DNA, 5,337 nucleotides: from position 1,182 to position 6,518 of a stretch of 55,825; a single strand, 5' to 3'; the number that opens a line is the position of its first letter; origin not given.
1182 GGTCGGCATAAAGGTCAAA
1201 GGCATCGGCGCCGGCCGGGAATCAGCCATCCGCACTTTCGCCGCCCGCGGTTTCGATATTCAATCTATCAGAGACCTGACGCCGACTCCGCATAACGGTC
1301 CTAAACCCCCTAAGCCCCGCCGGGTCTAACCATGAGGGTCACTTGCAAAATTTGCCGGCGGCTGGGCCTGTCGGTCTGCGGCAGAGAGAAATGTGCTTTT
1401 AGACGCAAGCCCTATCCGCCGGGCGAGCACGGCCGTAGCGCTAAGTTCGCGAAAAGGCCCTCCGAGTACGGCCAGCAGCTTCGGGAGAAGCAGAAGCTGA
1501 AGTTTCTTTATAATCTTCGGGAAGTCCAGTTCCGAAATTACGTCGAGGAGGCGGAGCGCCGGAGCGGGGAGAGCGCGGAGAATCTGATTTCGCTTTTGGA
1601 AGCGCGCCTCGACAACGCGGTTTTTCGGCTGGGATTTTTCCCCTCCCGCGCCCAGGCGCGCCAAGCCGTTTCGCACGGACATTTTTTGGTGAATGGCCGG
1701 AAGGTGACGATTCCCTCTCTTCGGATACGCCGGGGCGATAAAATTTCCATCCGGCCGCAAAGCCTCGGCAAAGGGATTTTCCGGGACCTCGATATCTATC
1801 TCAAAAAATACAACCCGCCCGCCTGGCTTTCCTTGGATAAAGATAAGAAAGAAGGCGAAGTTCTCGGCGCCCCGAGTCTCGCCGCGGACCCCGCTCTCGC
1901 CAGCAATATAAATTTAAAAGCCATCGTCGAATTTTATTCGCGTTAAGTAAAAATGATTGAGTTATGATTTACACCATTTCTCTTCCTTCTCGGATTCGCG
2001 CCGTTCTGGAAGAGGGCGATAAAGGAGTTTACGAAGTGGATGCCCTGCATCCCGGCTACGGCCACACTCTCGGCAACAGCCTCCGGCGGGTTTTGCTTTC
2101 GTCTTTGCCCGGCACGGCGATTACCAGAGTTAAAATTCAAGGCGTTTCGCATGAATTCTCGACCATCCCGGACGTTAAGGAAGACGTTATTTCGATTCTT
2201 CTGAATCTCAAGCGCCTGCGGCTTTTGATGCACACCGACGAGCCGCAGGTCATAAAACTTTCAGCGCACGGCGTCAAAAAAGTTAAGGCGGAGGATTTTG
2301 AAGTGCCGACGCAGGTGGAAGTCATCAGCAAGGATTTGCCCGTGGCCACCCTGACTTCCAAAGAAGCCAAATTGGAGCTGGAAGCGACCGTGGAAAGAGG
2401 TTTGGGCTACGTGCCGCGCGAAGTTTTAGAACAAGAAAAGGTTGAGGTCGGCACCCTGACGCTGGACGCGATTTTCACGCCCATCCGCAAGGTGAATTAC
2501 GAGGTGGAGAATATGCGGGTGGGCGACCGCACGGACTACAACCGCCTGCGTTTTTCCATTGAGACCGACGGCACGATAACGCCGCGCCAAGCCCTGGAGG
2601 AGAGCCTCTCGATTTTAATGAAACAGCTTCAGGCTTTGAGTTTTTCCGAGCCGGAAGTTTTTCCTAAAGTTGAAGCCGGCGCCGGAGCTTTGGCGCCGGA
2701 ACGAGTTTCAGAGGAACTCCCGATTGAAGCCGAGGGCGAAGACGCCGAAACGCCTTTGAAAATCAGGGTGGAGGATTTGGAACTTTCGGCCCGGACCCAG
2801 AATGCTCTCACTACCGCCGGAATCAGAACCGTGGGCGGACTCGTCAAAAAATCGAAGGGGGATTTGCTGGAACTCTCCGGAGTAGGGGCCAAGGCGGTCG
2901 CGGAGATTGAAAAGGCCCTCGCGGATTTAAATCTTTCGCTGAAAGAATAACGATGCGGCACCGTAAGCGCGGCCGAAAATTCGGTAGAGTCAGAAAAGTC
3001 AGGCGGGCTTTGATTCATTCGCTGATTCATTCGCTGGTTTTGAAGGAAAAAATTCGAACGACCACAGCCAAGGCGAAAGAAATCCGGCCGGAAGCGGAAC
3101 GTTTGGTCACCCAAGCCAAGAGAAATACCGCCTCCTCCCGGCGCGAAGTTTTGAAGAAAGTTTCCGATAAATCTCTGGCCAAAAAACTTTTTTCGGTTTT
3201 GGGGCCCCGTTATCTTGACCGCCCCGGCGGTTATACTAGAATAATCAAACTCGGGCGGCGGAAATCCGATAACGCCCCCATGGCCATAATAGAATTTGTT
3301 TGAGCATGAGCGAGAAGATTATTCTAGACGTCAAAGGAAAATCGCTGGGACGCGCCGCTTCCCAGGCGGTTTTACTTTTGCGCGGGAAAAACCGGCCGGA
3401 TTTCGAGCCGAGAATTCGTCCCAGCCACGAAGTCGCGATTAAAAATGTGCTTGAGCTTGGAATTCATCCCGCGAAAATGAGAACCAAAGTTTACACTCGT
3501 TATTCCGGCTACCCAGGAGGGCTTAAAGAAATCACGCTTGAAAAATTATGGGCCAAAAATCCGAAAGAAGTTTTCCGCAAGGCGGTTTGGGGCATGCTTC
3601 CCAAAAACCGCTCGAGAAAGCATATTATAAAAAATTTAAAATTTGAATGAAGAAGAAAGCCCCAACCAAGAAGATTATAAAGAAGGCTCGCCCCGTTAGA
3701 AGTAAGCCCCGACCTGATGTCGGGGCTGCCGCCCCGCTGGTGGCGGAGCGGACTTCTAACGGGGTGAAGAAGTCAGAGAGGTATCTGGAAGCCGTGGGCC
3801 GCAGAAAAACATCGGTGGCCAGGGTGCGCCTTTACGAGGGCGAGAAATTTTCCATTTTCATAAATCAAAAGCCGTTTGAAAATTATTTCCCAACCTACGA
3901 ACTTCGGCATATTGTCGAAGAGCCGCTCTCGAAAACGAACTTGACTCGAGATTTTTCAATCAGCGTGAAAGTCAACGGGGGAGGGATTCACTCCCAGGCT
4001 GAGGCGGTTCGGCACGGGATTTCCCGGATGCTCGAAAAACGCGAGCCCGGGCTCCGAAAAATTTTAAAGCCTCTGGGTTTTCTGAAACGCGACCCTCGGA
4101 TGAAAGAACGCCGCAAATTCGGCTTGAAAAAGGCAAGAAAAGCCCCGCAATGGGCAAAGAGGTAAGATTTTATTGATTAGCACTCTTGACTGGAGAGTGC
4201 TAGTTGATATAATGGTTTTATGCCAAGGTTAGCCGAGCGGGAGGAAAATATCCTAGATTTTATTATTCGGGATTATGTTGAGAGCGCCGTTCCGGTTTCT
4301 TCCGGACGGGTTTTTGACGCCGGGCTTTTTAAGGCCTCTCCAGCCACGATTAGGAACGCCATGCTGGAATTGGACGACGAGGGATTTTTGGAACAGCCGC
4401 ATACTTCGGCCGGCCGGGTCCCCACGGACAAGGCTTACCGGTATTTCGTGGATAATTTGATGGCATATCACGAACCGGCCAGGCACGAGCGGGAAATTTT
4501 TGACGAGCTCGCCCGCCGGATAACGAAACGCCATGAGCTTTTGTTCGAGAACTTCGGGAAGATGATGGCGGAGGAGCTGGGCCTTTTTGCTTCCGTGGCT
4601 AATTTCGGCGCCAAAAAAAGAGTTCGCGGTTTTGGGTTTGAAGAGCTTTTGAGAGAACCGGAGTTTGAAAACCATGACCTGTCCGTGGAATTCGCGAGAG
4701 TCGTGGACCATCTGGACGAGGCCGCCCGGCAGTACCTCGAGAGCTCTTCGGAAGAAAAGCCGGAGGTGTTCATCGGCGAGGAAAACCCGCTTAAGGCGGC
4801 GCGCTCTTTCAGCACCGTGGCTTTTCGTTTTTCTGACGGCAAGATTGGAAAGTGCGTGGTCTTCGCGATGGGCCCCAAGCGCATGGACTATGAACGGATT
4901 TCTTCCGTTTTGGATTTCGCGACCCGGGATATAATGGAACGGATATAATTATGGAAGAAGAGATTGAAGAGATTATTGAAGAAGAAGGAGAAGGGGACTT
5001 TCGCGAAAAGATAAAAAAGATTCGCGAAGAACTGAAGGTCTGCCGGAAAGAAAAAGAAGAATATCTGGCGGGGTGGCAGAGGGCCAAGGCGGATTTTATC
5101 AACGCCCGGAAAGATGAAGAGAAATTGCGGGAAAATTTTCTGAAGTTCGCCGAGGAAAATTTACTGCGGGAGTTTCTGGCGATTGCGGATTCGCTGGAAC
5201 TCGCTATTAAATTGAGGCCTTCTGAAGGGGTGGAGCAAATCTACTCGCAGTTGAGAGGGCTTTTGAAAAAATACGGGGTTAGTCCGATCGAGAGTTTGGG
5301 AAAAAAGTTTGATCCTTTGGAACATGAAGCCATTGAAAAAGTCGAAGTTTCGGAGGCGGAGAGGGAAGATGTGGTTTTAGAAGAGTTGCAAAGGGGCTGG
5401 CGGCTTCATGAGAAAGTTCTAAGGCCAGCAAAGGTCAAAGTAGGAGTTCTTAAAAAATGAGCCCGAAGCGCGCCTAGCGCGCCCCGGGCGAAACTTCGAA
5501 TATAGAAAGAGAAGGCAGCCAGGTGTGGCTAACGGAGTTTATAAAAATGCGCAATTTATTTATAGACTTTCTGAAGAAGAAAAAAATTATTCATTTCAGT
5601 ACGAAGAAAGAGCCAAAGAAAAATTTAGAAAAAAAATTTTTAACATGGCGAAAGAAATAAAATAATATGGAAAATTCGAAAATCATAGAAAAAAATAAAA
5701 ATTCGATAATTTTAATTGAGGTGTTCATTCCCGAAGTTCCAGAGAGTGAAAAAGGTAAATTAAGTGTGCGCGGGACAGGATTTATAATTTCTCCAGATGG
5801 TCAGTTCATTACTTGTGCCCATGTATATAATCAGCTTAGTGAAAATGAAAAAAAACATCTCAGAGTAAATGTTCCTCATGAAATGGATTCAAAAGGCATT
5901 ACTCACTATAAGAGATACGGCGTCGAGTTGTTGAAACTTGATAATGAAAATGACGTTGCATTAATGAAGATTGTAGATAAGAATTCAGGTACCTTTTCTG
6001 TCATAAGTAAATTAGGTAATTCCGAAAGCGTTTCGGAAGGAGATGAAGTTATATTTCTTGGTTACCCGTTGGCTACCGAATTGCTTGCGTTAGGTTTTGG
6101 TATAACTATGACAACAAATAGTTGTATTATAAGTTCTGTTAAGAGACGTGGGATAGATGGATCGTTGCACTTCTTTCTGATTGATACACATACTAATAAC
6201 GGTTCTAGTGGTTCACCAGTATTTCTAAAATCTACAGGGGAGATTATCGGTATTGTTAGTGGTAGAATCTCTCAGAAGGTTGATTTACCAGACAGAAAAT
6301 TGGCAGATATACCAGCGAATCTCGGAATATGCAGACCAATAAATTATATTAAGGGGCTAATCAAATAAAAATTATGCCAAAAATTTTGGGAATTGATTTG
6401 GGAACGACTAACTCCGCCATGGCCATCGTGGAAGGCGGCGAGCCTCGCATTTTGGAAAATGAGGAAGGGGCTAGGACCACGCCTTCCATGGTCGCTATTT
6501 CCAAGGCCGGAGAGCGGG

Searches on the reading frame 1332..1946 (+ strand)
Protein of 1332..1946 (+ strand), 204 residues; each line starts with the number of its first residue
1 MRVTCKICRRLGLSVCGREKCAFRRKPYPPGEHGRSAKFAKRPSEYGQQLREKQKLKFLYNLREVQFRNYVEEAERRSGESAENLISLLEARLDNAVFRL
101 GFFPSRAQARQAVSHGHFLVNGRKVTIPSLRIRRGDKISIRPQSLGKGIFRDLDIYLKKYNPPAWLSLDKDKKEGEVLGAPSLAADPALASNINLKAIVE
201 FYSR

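Call 79: search_protein_families(library=pfam, proteins=[window:1332-1946:+], max_evalue=0.001)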
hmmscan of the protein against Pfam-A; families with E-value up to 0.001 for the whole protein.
window:1332-1946:+ (204 aa): 2 families
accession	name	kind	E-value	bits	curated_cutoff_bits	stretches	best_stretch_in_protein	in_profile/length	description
PF00163.24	Ribosomal_S4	-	5.5e-24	85.1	23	1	4-90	6-95/95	Ribosomal protein S4/S9 N-terminal domain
PF01479.30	S4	-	3e-18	65.7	22.8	1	92-138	2-48/48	S4 domain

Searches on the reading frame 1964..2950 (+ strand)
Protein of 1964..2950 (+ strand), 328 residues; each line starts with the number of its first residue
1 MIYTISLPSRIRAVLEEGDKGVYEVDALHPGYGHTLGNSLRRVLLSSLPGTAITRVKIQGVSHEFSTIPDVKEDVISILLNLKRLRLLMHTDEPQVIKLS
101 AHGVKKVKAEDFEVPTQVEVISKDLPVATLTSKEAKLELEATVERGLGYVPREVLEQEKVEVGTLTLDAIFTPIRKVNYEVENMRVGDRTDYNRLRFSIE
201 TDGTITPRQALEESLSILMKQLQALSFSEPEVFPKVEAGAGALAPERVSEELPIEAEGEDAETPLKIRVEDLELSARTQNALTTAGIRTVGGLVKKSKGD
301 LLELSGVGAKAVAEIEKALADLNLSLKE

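Call 79: search_protein_families(library=pfam, proteins=[window:1964-2950:+], max_evalue=0.001)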
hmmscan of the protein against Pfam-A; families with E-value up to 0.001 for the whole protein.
window:1964-2950:+ (328 aa): 4 families
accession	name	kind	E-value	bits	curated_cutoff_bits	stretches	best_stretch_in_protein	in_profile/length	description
PF01000.31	RNA_pol_A_bac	-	2.2e-29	102.5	33.9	1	56-172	1-119/119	RNA polymerase Rpb3/RpoA insert domain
PF01193.29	RNA_pol_L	-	3.4e-24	84.8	24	1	30-222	5-74/74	RNA polymerase Rpb3/Rpb11 dimerisation domain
PF03118.21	RNA_pol_A_CTD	-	7.1e-16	58.1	23.8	1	259-320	5-66/67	Bacterial RNA polymerase, alpha chain C terminal domain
PF13656.11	RNA_pol_L_2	-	1.3e-05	25.3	27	0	193-225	40-72/75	RNA polymerase Rpb3/Rpb11 dimerisation domain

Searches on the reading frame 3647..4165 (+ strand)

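Call 79: search_protein_families(library=pfam, proteins=[window:3647-4165:+], max_evalue=0.001)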
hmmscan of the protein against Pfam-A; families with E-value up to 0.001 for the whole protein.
window:3647-4165:+ (172 aa): 1 family
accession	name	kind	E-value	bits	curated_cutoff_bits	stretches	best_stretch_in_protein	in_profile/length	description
PF00380.25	Ribosomal_S9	-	2.2e-41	141.5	22.5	1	51-172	1-121/121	Ribosomal protein S9/S16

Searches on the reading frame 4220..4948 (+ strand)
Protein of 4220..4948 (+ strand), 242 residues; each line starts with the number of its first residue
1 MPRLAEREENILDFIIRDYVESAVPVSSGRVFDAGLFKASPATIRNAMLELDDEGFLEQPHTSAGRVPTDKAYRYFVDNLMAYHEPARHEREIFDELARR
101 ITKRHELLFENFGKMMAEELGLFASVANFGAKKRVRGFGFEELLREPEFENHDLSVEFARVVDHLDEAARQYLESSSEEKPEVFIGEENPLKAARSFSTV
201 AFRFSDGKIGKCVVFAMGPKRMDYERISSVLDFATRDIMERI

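Call 79: search_protein_families(library=pfam, proteins=[window:4220-4948:+], max_evalue=0.001)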
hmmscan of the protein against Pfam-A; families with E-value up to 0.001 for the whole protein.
window:4220-4948:+ (242 aa): 1 family
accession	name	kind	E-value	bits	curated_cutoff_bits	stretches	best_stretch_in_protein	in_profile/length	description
PF01628.27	HrcA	-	2.1e-11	44.7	22.2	1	97-227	90-214/215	HrcA protein C terminal domain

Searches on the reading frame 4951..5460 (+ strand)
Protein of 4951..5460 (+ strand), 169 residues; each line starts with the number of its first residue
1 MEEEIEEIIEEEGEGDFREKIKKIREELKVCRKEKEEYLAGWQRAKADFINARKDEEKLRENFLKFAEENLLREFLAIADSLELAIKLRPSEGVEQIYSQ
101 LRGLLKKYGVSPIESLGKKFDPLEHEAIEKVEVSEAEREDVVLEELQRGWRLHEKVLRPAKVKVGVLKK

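Call 79: search_protein_families(library=pfam, proteins=[window:4951-5460:+], max_evalue=0.001)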
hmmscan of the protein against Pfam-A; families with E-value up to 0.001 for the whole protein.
window:4951-5460:+ (169 aa): 1 family
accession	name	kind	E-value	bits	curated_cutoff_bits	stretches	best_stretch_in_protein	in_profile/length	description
PF01025.24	GrpE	-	8.3e-35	120.3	25.8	1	14-165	6-164/165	GrpE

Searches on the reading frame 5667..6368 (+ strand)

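Call 79: search_protein_families(library=pfam, proteins=[window:5667-6368:+], max_evalue=0.001)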
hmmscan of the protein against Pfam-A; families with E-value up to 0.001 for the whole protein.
window:5667-6368:+ (233 aa): 2 families
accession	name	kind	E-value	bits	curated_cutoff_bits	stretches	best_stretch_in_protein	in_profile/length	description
PF13365.12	Trypsin_2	-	1.5e-21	78.1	27.6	1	36-196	1-144/144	Trypsin-like peptidase domain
PF00089.32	Trypsin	-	3e-10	40.8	20.6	1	31-200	17-198/220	Trypsin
